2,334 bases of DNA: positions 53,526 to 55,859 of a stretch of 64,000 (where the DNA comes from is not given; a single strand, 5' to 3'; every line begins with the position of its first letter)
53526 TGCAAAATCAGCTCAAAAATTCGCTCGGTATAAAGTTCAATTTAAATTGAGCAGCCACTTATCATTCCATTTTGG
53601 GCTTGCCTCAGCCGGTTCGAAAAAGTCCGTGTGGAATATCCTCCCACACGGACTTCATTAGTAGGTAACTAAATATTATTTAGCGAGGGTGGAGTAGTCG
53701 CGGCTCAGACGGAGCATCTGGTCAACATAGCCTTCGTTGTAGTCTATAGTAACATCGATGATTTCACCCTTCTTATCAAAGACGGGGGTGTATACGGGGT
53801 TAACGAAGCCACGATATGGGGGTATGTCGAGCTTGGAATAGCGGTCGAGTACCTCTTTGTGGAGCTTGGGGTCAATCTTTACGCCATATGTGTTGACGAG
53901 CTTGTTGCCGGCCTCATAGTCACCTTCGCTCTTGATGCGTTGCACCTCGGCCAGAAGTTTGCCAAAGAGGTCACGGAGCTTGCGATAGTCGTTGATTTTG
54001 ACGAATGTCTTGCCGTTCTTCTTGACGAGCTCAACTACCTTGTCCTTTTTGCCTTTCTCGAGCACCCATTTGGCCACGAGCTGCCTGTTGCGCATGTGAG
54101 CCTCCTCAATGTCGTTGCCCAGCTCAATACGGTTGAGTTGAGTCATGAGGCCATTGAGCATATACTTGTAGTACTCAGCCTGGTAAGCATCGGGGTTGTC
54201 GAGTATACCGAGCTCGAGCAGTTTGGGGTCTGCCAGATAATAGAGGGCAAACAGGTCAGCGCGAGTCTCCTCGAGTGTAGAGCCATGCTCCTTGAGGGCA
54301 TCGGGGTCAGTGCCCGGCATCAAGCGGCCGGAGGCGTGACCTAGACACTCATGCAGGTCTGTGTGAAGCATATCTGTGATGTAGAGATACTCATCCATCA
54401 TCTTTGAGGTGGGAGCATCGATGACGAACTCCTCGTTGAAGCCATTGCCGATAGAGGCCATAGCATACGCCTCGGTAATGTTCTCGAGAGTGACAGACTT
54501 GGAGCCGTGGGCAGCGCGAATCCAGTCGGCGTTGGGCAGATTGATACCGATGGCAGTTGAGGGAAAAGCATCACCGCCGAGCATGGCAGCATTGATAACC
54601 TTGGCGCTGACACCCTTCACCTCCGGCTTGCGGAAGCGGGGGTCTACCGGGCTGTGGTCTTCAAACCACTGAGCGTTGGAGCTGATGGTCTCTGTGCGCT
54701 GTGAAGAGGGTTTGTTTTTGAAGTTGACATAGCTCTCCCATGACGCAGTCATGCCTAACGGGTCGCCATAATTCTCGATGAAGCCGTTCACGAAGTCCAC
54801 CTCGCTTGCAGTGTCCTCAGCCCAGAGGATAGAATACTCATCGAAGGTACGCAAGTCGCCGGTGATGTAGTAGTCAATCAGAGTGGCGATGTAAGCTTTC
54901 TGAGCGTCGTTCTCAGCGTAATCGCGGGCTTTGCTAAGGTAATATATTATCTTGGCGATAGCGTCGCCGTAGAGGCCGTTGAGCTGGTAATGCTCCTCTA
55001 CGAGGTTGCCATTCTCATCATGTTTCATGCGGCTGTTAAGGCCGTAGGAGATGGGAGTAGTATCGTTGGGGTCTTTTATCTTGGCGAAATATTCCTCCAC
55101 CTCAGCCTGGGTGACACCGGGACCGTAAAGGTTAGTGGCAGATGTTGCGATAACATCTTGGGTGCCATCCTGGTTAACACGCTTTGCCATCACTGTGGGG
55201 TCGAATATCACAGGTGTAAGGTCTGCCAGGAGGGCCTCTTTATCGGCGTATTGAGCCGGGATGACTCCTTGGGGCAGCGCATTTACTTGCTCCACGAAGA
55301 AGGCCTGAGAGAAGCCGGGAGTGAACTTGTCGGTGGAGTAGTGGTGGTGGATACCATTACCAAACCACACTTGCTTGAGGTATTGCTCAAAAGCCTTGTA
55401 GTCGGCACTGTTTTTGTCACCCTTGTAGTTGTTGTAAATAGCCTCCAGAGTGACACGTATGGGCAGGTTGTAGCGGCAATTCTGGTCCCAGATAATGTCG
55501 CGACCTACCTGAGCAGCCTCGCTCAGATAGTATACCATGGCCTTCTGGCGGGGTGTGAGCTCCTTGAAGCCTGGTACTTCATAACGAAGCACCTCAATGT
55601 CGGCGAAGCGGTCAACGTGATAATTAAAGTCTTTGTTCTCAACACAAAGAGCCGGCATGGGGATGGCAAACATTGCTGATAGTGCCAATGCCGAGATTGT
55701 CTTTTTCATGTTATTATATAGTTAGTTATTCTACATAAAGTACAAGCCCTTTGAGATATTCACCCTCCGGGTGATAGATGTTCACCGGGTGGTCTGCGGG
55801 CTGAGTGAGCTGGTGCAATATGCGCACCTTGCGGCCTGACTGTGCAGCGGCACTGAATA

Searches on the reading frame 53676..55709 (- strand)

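Call 64: search_protein_families(library=pfam, proteins=[window:53676-55709:-], max_evalue=0.00001)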
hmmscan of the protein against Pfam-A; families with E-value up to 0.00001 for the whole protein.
window:53676-55709:- (677 aa): 1 family
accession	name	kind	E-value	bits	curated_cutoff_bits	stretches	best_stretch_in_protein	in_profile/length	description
PF03571.21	Peptidase_M49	-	3.4e-44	151.6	21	2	244-470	98-315/548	Peptidase family M49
